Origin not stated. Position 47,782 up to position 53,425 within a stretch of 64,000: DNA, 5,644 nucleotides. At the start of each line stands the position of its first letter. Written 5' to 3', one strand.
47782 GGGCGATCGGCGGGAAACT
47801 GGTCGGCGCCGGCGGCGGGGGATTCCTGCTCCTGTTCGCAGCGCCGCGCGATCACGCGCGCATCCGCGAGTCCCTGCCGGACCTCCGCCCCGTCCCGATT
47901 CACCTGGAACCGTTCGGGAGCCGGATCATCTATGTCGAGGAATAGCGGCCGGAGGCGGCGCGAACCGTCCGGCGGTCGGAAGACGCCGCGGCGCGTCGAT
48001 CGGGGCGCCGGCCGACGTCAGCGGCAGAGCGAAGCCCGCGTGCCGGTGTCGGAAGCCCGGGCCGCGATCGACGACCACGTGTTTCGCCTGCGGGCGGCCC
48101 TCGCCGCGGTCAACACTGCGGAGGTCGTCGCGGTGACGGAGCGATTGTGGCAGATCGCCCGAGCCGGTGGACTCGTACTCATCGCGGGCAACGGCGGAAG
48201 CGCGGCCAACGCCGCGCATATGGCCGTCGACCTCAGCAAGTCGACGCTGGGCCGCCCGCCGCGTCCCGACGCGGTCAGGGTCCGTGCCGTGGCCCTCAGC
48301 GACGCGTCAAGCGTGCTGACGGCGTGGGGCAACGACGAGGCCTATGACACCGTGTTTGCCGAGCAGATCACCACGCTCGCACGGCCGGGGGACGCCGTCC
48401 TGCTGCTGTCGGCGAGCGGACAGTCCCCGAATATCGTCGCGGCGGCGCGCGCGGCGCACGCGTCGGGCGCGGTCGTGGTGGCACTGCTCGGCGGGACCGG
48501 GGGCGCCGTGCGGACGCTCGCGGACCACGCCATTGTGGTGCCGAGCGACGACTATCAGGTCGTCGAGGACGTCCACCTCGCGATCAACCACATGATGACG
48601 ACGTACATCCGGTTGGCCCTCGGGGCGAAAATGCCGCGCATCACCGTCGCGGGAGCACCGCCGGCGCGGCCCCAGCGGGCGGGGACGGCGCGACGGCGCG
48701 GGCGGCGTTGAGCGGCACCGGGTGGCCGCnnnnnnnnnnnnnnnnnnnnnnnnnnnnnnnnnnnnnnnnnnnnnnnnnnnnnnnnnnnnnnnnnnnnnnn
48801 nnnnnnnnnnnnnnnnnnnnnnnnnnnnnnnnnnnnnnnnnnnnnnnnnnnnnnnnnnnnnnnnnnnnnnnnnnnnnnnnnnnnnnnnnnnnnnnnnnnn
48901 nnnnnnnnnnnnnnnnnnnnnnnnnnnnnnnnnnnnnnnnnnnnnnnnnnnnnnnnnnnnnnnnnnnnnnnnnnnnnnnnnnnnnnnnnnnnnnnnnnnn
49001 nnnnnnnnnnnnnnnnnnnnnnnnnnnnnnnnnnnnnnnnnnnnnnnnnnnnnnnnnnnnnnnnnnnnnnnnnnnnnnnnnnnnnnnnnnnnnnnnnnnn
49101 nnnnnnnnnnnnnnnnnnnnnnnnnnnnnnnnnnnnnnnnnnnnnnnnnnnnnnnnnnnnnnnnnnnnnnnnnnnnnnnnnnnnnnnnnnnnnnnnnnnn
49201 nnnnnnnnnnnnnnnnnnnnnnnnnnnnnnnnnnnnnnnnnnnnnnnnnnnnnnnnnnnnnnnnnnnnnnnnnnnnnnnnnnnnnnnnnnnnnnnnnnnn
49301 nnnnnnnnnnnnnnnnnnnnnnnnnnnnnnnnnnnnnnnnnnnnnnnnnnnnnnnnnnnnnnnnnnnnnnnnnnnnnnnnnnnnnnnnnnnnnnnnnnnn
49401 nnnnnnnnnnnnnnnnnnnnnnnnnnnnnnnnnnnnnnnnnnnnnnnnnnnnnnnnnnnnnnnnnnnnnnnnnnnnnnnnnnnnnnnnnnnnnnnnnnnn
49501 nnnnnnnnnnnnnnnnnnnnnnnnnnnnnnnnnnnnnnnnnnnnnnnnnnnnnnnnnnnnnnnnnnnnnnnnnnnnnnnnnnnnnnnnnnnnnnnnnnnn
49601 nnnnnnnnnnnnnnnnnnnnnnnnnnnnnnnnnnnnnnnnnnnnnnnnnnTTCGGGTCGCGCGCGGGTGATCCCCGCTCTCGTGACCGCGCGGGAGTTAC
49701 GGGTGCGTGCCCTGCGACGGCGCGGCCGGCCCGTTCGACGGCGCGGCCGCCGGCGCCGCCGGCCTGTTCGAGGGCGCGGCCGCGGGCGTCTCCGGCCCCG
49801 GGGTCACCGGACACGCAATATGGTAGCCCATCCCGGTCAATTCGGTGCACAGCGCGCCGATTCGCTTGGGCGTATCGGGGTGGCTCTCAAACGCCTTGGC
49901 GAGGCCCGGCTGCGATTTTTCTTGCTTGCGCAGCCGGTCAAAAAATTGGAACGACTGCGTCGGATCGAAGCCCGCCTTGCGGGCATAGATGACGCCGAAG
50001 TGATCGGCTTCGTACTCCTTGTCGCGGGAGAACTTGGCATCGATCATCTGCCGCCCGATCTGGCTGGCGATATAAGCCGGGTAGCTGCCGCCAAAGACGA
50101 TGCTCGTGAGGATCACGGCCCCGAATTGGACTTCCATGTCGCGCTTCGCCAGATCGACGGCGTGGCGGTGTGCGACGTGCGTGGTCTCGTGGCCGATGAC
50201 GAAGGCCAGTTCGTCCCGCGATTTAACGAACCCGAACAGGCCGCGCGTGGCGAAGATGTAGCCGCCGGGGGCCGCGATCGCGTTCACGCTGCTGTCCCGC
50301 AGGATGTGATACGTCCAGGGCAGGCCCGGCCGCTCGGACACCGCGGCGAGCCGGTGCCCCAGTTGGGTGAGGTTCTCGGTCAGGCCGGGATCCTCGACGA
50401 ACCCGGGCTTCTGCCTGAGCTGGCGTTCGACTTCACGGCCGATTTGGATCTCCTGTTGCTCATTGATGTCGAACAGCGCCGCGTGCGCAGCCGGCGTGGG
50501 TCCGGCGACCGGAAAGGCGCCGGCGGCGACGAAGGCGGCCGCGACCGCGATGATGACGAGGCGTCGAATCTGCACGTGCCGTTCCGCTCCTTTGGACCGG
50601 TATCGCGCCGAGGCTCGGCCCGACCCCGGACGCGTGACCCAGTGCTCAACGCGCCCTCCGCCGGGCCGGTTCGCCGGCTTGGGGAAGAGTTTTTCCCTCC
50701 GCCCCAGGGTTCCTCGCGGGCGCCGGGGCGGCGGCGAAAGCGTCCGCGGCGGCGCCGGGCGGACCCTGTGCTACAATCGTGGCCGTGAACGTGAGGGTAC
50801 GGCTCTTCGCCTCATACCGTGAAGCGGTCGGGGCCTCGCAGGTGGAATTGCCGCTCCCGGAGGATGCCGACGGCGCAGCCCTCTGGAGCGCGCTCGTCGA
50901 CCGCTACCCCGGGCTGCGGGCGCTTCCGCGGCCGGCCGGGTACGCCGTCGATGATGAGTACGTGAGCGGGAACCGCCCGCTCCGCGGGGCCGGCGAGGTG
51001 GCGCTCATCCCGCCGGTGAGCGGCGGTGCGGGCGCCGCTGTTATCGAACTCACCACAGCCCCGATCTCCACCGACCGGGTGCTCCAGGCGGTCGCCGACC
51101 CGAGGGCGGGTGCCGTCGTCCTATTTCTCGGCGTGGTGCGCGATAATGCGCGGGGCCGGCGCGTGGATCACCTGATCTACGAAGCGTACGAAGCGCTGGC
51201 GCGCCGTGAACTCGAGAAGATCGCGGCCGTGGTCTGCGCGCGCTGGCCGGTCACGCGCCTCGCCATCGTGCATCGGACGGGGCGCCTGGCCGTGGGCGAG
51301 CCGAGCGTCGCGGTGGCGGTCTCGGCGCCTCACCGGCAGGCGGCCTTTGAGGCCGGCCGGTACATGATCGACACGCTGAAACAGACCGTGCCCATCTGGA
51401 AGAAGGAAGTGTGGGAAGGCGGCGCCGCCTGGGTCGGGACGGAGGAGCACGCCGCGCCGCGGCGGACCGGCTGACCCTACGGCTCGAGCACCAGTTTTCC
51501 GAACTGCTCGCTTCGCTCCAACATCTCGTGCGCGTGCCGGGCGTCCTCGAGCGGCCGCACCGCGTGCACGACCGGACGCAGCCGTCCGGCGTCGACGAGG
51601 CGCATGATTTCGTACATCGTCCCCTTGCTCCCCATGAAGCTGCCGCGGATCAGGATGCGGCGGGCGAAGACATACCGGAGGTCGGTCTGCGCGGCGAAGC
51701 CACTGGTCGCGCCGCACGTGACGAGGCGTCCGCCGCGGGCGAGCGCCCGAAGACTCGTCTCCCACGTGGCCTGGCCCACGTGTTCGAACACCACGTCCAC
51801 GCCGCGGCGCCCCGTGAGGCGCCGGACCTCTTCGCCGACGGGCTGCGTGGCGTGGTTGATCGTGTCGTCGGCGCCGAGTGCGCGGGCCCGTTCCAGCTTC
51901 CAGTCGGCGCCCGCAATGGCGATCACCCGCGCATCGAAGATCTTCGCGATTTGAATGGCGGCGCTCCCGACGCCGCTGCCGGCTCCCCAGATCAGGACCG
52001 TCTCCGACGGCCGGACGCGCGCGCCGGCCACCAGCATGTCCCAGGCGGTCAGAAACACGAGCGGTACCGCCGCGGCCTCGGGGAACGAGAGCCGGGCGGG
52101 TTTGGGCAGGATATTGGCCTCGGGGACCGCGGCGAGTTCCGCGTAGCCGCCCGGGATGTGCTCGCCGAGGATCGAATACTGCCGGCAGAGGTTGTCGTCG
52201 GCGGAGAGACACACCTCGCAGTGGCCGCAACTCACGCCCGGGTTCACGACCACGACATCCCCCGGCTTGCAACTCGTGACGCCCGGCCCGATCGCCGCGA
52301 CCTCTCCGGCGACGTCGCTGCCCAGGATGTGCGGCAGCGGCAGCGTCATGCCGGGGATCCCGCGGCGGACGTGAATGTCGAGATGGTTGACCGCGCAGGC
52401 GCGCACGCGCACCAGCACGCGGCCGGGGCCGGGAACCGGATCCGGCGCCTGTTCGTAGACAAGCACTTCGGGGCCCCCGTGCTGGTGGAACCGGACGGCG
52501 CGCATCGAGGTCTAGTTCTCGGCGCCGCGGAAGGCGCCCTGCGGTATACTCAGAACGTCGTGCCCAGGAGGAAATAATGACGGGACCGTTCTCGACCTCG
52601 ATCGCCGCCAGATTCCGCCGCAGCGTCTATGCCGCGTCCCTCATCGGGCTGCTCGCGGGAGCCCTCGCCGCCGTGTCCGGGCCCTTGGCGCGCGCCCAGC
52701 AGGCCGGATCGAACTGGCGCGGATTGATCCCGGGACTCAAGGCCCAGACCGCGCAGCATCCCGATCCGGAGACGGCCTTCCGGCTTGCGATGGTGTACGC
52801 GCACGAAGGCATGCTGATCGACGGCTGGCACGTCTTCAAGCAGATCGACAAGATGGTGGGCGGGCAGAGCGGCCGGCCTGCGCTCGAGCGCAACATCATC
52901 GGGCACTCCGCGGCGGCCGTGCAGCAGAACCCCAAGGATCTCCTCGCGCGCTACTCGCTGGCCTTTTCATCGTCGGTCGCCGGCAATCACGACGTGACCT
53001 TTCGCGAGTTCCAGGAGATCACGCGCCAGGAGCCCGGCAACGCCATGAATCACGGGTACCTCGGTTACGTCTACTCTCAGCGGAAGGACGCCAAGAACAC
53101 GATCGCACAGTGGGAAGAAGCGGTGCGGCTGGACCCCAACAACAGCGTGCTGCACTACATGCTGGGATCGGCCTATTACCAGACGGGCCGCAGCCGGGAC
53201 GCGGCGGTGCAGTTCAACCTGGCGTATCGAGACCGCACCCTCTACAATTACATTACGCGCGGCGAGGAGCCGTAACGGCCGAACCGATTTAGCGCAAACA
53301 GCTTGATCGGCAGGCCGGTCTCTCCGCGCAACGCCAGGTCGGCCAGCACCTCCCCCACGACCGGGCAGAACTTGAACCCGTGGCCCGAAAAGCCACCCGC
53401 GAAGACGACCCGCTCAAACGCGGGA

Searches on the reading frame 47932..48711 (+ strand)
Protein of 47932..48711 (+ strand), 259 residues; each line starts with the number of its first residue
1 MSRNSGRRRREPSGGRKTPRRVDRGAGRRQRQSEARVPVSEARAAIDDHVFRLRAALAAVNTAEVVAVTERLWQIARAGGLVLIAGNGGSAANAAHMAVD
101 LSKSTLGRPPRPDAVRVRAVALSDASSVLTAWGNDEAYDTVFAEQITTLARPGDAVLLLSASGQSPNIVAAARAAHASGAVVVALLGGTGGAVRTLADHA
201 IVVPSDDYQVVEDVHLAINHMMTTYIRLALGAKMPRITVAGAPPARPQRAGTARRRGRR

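Call 49: search_protein_families(library=pfam, max_evalue=0.00001, proteins=[window:47932-48711:+])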
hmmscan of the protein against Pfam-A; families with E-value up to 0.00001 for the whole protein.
window:47932-48711:+ (259 aa): 1 family
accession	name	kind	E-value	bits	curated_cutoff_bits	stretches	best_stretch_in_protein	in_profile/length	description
PF13580.11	SIS_2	-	2.9e-16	60.2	27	1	55-187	11-138/138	SIS domain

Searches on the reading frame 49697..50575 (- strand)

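Call 50: search_protein_families(library=pfam, max_evalue=0.00001, proteins=[window:49697-50575:-])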
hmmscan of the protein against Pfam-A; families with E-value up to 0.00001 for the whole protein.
window:49697-50575:- (292 aa): 1 family
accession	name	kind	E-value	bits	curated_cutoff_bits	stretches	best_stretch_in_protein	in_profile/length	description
PF01435.24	Peptidase_M48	-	2.9e-29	102.7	20.3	1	66-242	4-182/186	Peptidase family M48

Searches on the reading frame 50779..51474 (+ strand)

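Call 50: search_protein_families(library=pfam, max_evalue=0.00001, proteins=[window:50779-51474:+])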
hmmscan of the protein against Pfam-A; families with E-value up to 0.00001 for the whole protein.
window:50779-51474:+ (231 aa): 2 families
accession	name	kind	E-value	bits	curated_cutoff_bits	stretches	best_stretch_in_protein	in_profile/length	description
PF02391.22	MoaE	-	9.5e-41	139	23.4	1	91-202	1-113/114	MoaE protein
PF02597.26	ThiS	-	2.6e-11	44.3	22.5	1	7-83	1-76/76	ThiS family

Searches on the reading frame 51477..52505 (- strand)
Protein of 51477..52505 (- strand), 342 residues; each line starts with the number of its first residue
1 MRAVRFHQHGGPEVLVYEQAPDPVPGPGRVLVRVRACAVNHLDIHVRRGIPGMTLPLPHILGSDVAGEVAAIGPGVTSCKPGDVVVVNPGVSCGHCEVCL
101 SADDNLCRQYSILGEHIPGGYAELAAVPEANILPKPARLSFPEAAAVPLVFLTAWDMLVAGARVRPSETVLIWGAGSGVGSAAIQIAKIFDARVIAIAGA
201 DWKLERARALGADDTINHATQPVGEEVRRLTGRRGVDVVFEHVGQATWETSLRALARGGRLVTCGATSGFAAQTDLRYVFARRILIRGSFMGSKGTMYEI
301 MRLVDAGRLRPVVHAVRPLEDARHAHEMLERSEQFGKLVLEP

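Call 50: search_protein_families(library=pfam, max_evalue=0.00001, proteins=[window:51477-52505:-])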
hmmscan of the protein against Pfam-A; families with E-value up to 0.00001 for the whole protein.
window:51477-52505:- (342 aa): 3 families
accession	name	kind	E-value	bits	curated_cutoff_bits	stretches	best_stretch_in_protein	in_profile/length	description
PF00107.32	ADH_zinc_N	-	6.6e-34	117.1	31.8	1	178-305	1-128/129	Zinc-binding dehydrogenase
PF08240.17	ADH_N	-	1.6e-28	99.5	23.5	1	26-136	1-103/104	Alcohol dehydrogenase GroES-like domain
PF13602.12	ADH_zinc_N_2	-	2.2e-23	84.1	27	1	210-340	1-134/134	Zinc-binding dehydrogenase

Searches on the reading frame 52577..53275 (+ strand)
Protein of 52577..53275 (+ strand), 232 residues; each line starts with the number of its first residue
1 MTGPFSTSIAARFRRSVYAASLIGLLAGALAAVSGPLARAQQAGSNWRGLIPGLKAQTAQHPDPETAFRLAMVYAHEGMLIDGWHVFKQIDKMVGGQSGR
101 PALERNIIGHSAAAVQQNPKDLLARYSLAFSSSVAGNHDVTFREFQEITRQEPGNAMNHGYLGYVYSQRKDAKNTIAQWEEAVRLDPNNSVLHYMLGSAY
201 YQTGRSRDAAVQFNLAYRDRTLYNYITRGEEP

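Call 50: search_protein_families(library=pfam, max_evalue=0.00001, proteins=[window:52577-53275:+])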
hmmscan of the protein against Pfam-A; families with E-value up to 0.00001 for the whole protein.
window:52577-53275:+ (232 aa): 4 families
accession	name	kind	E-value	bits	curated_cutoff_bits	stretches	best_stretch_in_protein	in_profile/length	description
PF13431.12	TPR_17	-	2e-12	46.7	24.4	0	180-209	3-32/34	Tetratricopeptide repeat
PF13414.12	TPR_11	-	4.4e-08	33.1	26.8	1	163-204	1-42/42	TPR repeat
PF14561.12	TPR_20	-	9e-08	32.8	25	0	172-213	4-45/90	Tetratricopeptide repeat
PF07719.23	TPR_2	-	5.5e-07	29.7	27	0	192-216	3-27/34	Tetratricopeptide repeat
